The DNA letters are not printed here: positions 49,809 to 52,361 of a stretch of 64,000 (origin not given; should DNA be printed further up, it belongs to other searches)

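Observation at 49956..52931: Divergent pair of genes sharing a TerB-like domain: a 751-aa four-TM protein and a free 143-aa copy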

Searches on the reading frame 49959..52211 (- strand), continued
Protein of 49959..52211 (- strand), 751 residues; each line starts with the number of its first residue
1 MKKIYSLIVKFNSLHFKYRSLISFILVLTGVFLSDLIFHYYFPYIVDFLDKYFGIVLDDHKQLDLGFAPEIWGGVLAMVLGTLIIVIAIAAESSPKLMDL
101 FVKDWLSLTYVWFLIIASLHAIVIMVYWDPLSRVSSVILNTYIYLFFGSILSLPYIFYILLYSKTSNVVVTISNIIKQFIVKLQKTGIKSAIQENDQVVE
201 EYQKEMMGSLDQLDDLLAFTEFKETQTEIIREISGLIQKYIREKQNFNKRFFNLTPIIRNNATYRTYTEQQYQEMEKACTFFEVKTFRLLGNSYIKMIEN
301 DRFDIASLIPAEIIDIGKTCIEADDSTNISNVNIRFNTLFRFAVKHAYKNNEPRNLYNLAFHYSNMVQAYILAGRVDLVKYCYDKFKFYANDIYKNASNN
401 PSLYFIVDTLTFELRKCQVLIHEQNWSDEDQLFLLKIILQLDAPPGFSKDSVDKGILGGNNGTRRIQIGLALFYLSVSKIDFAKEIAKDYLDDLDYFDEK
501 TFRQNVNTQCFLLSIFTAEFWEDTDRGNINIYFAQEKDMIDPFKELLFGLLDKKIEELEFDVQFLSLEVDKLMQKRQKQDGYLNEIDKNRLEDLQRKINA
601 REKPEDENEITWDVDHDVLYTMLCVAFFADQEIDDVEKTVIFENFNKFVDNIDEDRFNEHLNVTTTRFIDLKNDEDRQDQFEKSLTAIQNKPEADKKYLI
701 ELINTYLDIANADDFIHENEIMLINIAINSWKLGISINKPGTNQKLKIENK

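Call 28: search_protein_families(library=pfam, proteins=[P0241, P0243, P0244, P0255, P0319, P0340, P0352, P0363, P0373, P0388], max_evalue=0.01)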
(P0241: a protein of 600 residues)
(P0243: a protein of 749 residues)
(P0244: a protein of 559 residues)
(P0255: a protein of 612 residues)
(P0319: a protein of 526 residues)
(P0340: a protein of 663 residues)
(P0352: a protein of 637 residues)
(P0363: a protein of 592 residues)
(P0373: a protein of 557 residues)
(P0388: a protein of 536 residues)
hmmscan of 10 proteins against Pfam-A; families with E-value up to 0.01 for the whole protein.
P0241 (600 aa): 0 families

P0243 (749 aa): 0 families

P0244 (559 aa): 0 families

P0255 (612 aa): 0 families

P0319 (526 aa): 1 family
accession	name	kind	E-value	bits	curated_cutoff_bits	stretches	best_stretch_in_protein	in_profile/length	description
PF10011.15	DUF2254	-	3.7e-11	42.9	28.8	1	10-183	4-174/368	Predicted membrane protein (DUF2254)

P0340 (663 aa): 1 family
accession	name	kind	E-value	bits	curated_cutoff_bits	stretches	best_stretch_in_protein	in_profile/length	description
PF10011.15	DUF2254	-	9.5e-11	41.5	28.8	1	33-198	9-168/368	Predicted membrane protein (DUF2254)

P0352 (637 aa): 1 family
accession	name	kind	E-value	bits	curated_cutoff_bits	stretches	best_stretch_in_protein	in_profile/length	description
PF10011.15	DUF2254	-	3e-10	39.9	28.8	1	1-164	7-168/368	Predicted membrane protein (DUF2254)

P0363 (592 aa): 1 family
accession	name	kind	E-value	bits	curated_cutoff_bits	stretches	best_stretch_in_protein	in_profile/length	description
PF10011.15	DUF2254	-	1.2e-16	60.9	28.8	1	7-176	4-168/368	Predicted membrane protein (DUF2254)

P0373 (557 aa): 1 family
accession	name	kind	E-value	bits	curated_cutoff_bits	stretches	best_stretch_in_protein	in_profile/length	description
PF10011.15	DUF2254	-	2e-17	63.5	28.8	1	20-190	3-168/368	Predicted membrane protein (DUF2254)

P0388 (536 aa): 2 families
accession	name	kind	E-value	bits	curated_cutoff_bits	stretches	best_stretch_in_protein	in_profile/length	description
PF10011.15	DUF2254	-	9.5e-19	67.9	28.8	1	5-184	3-177/368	Predicted membrane protein (DUF2254)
PF00487.30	FA_desaturase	-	0.0038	17.5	29.7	1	7-157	41-187/253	Fatty acid desaturase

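Call 33: find_related_loci(query=A4, collection=genome_contigs, flank=8000)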
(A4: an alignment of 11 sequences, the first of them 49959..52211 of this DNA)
Query A4 (751 aa) in genome_contigs; peptide patterns used: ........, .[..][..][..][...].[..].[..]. (x = any residue, [..] = any of these).
248 stretches matched a pattern; 230 encode a relative of the query (tblastn E <= 1e-3); the best 80 are kept; 77 distinct loci.
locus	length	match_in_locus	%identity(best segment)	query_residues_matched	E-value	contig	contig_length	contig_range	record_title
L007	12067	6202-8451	89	1-750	0e+0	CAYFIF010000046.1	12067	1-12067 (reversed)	MAG TPA_asm: uncultured bacterium isolate ERP001736_co2_396 genome assembly, contig: NODE_2270_length_12067_cov_8.011405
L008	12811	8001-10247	72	1-749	0e+0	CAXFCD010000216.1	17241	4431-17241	MAG TPA_asm: uncultured bacterium isolate ERR599111_maxbin2_57 genome assembly, contig: ERZ841489.801598, whole genome s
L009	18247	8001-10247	70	1-749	0e+0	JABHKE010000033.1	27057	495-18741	MAG: Candidatus Neomarinimicrobiota bacterium isolate SI037S2_bin13 k141_966183, whole genome shotgun sequence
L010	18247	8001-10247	71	1-749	0e+0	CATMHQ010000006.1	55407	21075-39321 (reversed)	MAG: uncultured Candidatus Marinimicrobia bacterium isolate SRR3967319_bin.30_MetaWRAP_v1.3_MAG genome assembly, contig:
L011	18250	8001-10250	73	1-750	0e+0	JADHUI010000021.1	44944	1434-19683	MAG: Candidatus Neomarinimicrobiota bacterium isolate BS150m-G42 BS-150m-C620, whole genome shotgun sequence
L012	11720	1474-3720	69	1-749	0e+0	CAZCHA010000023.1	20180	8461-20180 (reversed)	MAG TPA_asm: uncultured bacterium isolate SRP077602_co11_4 genome assembly, contig: NODE_2533_length_20180_cov_50.394783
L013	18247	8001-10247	71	1-749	0e+0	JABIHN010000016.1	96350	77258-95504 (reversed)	MAG: Candidatus Neomarinimicrobiota bacterium isolate SI053_bin69 k141_113971, whole genome shotgun sequence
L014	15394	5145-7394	70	1-750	0e+0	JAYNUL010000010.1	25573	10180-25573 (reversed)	MAG: Candidatus Neomarinimicrobiota bacterium isolate 139536_S27_metabat_bins_2.tsv.030_sub NODE_1219_length_25573_cov_1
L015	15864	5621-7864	71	1-748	0e+0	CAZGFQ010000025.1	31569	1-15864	MAG TPA_asm: uncultured bacterium isolate SRP200020_co2_109 genome assembly, contig: NODE_1626_length_31569_cov_257.6147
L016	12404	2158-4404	69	1-749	0e+0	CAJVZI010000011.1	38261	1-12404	TPA_asm: uncultured bacterium isolate ERR598968_bin.126_MetaBAT_v2.12.1_MAG genome assembly, contig: NODE_938_length_382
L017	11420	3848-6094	70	1-749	0e+0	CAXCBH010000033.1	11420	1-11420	MAG TPA_asm: uncultured bacterium isolate SRR3724388_binner13_Refined_21 genome assembly, contig: ERZ4200962.1783, whole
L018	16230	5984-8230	71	1-749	0e+0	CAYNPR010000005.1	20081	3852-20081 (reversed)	MAG TPA_asm: uncultured bacterium isolate binchicken_co201_27 genome assembly, contig: NODE_2753_length_20081_cov_8.2605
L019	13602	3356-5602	69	1-749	0e+0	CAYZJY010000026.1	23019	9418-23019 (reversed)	MAG TPA_asm: uncultured bacterium isolate SRP077602_co4_634 genome assembly, contig: NODE_3701_length_23019_cov_9.656332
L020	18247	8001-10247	71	1-749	0e+0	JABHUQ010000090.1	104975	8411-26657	MAG: Candidatus Neomarinimicrobiota bacterium isolate SI039_bin89 k141_1844049, whole genome shotgun sequence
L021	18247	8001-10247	69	1-749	0e+0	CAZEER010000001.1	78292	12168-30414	MAG TPA_asm: uncultured bacterium isolate SRP077602_co3_785 genome assembly, contig: NODE_191_length_78292_cov_10.535003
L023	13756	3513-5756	69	1-749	0e+0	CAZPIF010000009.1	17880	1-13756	MAG TPA_asm: uncultured bacterium isolate binchicken_co222_321 genome assembly, contig: NODE_2683_length_17880_cov_5.315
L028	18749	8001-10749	67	8-748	0e+0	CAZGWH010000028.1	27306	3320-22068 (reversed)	MAG TPA_asm: uncultured bacterium isolate SRP200020_co5_28 genome assembly, contig: NODE_2658_length_27306_cov_18.407068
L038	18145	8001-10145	57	17-734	0e+0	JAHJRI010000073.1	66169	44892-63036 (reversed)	MAG: bacterium isolate OS_PC_MetaG.mb.142 OS_PC_MetaG.mb.142_k141_110436, whole genome shotgun sequence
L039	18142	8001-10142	55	17-733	0e+0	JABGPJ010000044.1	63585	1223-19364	MAG: Deltaproteobacteria bacterium isolate co234_bin29 NODE_947_length_63585_cov_19.406690, whole genome shotgun sequenc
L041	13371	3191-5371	57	5-734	0e+0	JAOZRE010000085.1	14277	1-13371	MAG: bacterium isolate GMC6.concoct.212 GMC6_4121_length_14277_cov_6.552595, whole genome shotgun sequence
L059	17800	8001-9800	40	19-603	1e-137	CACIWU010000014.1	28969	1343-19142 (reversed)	uncultured SAR324 cluster bacterium isolate AG-439-L22 genome assembly, contig: AG-439-L22_NODE_14, whole genome shotgun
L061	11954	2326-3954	43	5-548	3e-135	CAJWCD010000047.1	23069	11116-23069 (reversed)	MAG TPA_asm: uncultured proteobacterium isolate ERR599008_bin.120_MetaBAT_v2.12.1_MAG genome assembly, contig: NODE_2250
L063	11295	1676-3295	42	17-557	2e-134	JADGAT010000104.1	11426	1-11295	MAG: SAR324 cluster bacterium isolate nPCRbin10 nPCR_bin10_NODE_104_length_11426_cov_6.209534, whole genome shotgun sequ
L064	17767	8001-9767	40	19-607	1e-134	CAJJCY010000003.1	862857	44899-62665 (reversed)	MAG: uncultured SAR324 cluster bacterium isolate FRAM18_bin343 genome assembly, contig: FRAM18_bin343-3, whole genome sh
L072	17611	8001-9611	41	18-555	3e-132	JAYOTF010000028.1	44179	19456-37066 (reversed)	MAG: Deltaproteobacteria bacterium isolate 139566_S167_metabat_bins_sens.tsv.074 NODE_697_length_44179_cov_7.813231, who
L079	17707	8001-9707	42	17-586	2e-130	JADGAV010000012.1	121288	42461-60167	MAG: SAR324 cluster bacterium isolate nPCRbin7 nPCR_bin7_NODE_12_length_121288_cov_44.534458, whole genome shotgun seque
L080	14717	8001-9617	43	11-548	5e-130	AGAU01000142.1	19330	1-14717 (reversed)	SAR324 cluster bacterium JCVI-SC AAA005 ctg_346, whole genome shotgun sequence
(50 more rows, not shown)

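Call 41: search_protein_families(library=pfam, proteins=[L059:7875-10136:+, L061:2245-4497:+, L063:1622-3811:+, L079:7914-10130:+, L080:7929-10181:+, L072:7887-10142:+, P0243, L038:7887-10202:+, L041:3182-5428:+, L064:7857-10136:+], max_evalue=0.05)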
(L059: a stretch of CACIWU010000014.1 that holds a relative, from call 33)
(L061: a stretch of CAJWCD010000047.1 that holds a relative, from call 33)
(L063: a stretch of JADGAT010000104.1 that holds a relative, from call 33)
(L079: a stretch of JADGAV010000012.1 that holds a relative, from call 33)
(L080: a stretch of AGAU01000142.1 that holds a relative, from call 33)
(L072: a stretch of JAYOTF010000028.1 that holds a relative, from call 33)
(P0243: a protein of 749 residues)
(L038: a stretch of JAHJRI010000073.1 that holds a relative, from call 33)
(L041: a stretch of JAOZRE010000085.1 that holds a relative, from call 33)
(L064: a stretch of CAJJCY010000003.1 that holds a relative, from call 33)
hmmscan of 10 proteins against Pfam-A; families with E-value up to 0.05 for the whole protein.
L059:7875-10136:+ (754 aa): 2 families
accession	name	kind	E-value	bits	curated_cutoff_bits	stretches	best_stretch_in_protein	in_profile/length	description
PF00335.26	Tetraspanin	-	0.00046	20.3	32.1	1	99-210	9-127/225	Tetraspanin family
PF10011.15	DUF2254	-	0.035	13.3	28.8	0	100-211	59-168/368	Predicted membrane protein (DUF2254)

L061:2245-4497:+ (751 aa): 1 family
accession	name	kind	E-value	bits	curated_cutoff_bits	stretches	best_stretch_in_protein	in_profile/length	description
PF20870.2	FAM186A-B_N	-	0.037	13.9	27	0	198-258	60-122/243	FAM186A/B, N-terminal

L063:1622-3811:+ (730 aa): 0 families

L079:7914-10130:+ (739 aa): 1 family
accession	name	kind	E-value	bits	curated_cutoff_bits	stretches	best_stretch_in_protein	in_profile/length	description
PF00335.26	Tetraspanin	-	0.015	15.4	32.1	1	86-192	7-116/225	Tetraspanin family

L080:7929-10181:+ (751 aa): 0 families

L072:7887-10142:+ (752 aa): 0 families

P0243 (749 aa): 1 family
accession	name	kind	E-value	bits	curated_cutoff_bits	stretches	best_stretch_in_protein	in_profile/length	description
PF18915.5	DUF5667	-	0.018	15.9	27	1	565-628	12-76/99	Domain of unknown function (DUF5667)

L038:7887-10202:+ (772 aa): 2 families
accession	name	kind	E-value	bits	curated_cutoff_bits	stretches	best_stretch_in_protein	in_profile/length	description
PF05099.18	TerB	-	1.9e-05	25.4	24.4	0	637-666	76-105/118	Tellurite resistance protein TerB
PF10011.15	DUF2254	-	0.03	13.6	28.8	1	96-208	58-168/368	Predicted membrane protein (DUF2254)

L041:3182-5428:+ (749 aa): 2 families
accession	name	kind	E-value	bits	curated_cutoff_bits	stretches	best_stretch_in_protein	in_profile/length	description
PF05099.18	TerB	-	0.00022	21.9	24.4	1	617-727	6-106/118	Tellurite resistance protein TerB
PF10011.15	DUF2254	-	0.03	13.5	28.8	1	73-186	58-168/368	Predicted membrane protein (DUF2254)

L064:7857-10136:+ (760 aa): 1 family
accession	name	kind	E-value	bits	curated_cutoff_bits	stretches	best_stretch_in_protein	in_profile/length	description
PF00335.26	Tetraspanin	-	0.00021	21.5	32.1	1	105-212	9-123/225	Tetraspanin family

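Call 49: find_encoding_contigs(protein=P0244, flank=6000, max_places=2)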
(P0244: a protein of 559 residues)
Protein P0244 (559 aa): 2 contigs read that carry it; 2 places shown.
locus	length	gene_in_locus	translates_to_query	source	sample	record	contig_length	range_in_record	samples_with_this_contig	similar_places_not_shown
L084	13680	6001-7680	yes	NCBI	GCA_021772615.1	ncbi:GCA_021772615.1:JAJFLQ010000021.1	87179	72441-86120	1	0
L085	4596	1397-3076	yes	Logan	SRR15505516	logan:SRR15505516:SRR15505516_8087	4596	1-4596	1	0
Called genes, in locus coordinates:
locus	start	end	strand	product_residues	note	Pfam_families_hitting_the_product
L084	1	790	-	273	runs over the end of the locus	PF01479:S4 (weak), PF00849:PseudoU_synth_2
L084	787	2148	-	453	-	-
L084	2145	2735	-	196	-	PF06941:NT5C, PF13419:HAD_2 (weak)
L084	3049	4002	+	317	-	PF04018:VCA0040-like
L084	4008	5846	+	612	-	PF01134:GIDA, PF01266:DAO (faint), PF07992:Pyr_redox_2, PF12831:FAD_oxidored, PF13738:Pyr_redox_3 (faint), PF21680:GIDA_C_1st (weak), PF13932:SAM_GIDA_C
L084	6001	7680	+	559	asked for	-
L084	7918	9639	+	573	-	PF00501:AMP-binding, PF23024:AMP-dom_DIP2-like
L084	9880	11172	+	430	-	PF02463:SMC_N (faint), PF13175:AAA_15, PF13476:AAA_23 (weak), PF13304:AAA_21, PF13175:AAA_15 (weak)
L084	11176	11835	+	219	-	PF14103:DUF4276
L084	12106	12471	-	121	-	PF11236:DUF3037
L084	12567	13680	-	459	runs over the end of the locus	-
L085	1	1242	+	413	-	?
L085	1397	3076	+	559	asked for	-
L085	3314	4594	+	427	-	?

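Call 50: find_encoding_contigs(protein=P0249, flank=6000, max_places=2)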
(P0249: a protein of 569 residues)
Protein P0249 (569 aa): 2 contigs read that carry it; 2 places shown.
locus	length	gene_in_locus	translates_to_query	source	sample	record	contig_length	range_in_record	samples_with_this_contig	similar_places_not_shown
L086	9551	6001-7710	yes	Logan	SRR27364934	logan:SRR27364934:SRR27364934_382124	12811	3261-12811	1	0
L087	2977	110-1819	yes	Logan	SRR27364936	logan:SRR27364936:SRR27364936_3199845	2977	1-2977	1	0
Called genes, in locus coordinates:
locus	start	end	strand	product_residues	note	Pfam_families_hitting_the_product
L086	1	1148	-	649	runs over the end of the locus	PF00355:Rieske, PF02776:TPP_enzyme_N, PF00205:TPP_enzyme_M, PF02775:TPP_enzyme_C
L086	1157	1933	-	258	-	-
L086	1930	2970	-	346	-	PF01794:Ferric_reduct, PF00355:Rieske, PF13806:Rieske_2, PF22543:Rieske_4 (weak)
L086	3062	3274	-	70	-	-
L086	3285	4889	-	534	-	PF00355:Rieske, PF01645:Glu_synthase, PF01070:FMN_dh (weak)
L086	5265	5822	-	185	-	-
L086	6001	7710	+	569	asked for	PF10011:DUF2254 (weak)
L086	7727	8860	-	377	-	PF07728:AAA_5 (weak)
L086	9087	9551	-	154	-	?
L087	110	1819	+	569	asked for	PF10011:DUF2254 (weak)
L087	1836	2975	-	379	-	?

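Call 51: search_protein_families(library=pfam, proteins=[L059:4897-6540:+, L059:6635-7831:+, L059:10139-10846:-, L080:7078-7776:+, L080:5521-6771:+, L028:6488-7537:-, L028:10767-11972:-, L023:2187-3473:+, L023:932-2191:+, L038:6084-7883:+], max_evalue=0.001)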
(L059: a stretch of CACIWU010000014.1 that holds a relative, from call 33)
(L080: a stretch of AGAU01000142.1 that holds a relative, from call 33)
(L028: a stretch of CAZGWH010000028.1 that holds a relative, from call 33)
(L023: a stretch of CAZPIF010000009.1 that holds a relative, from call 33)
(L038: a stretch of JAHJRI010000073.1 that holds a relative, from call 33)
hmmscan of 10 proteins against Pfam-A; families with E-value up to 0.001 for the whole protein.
L059:4897-6540:+ (548 aa): 2 families
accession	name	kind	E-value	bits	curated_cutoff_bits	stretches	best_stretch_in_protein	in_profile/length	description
PF00501.34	AMP-binding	-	1.7e-70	238.2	29.9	1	34-411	2-384/384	AMP-binding enzyme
PF13193.12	AMP-binding_C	-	4.6e-20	72.8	24.5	1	461-535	1-76/76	AMP-binding enzyme C-terminal domain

L059:6635-7831:+ (399 aa): 1 family
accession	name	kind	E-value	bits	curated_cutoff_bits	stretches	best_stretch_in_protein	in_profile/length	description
PF00162.24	PGK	-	1.9e-152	508.1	27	1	7-389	1-379/379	Phosphoglycerate kinase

L059:10139-10846:- (236 aa): 1 family
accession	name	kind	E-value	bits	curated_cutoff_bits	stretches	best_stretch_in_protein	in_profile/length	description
PF02586.19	SRAP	-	3.6e-66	223.2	27.1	1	1-203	1-213/214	SOS response associated peptidase (SRAP)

L080:7078-7776:+ (233 aa): 5 families
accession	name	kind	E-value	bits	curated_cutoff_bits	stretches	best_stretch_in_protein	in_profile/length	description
PF00005.33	ABC_tran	-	1.8e-39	135.9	25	1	28-176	1-136/137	ABC transporter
PF03193.22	RsgA_GTPase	-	6.3e-06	26.6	30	1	23-70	92-138/174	RsgA GTPase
PF02463.25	SMC_N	-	1.2e-05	25.3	40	1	39-222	25-212/220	RecF/RecN/SMC N terminal domain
PF13304.12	AAA_21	-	8e-05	23.3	27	0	40-71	1-44/304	AAA domain, putative AbiEii toxin, Type IV TA system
PF13555.12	AAA_29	-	0.00059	20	27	0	33-55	17-39/61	P-loop containing region of AAA domain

L080:5521-6771:+ (417 aa): 1 family
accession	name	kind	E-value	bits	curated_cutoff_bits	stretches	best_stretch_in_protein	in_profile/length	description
PF07690.21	MFS_1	-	5.6e-43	147.6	33.4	2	20-369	4-346/347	Major Facilitator Superfamily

L028:6488-7537:- (350 aa): 3 families
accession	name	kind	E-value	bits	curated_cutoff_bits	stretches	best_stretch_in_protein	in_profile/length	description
PF02254.24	TrkA_N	-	2.7e-15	57.1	23.8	1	110-228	1-115/116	TrkA-N domain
PF07885.22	Ion_trans_2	-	1.4e-14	54.1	22.5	1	17-90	5-77/79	Ion channel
PF00520.37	Ion_trans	-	5.1e-07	29.6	25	1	11-97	138-240/241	Ion transport protein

L028:10767-11972:- (402 aa): 1 family
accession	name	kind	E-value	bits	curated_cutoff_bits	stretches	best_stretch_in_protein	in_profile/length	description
PF01699.29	Na_Ca_ex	-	1.9e-57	193.9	24.9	2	261-391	3-141/151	Sodium/calcium exchanger protein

L023:2187-3473:+ (429 aa): 2 families
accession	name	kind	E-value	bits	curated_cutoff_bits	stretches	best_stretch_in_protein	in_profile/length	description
PF13472.12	Lipase_GDSL_2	-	3.5e-09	37.8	32.9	1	157-242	1-87/178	GDSL-like Lipase/Acylhydrolase family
PF00657.28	Lipase_GDSL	-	2e-05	25.3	23.6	1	155-243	1-103/208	GDSL-like Lipase/Acylhydrolase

L023:932-2191:+ (420 aa): 2 families
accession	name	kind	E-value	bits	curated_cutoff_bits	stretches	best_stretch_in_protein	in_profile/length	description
PF13472.12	Lipase_GDSL_2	-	3.2e-08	34.7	32.9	1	148-404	1-177/178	GDSL-like Lipase/Acylhydrolase family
PF19040.6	SGNH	-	0.00011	22.4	27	1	290-411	114-247/248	SGNH domain (fused to AT3 domains)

L038:6084-7883:+ (600 aa): 5 families
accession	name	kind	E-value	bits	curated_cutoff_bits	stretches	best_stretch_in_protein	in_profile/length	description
PF13487.12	HD_5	-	3.9e-32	111.8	27.2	1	459-575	59-170/170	HD domain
PF01590.32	GAF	-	5.8e-13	50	22.4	1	98-259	2-131/133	GAF domain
PF01966.28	HD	-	8.7e-13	49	22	1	294-363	3-49/116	HD domain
PF13492.12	GAF_3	-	1.2e-09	39.1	27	1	183-259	57-125/129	GAF domain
PF13185.12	GAF_2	-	4.1e-08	34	28.6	1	96-261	2-135/136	GAF domain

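Call 67: find_encoding_contigs(protein=P0369, flank=7000, max_places=3)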
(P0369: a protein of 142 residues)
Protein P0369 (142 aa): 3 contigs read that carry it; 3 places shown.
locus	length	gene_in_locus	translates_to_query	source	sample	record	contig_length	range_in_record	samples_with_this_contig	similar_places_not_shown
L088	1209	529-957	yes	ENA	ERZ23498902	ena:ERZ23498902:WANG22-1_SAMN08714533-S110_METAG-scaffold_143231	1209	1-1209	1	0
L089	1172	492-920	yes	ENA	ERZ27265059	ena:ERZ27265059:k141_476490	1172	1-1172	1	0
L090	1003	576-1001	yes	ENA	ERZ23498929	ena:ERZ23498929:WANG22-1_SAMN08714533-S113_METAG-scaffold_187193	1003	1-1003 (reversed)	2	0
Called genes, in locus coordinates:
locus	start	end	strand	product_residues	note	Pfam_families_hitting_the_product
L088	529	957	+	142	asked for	PF05099:TerB (weak)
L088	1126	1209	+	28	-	?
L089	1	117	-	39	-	?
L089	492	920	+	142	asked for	PF05099:TerB (weak)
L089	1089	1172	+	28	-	?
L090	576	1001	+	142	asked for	PF05099:TerB (weak)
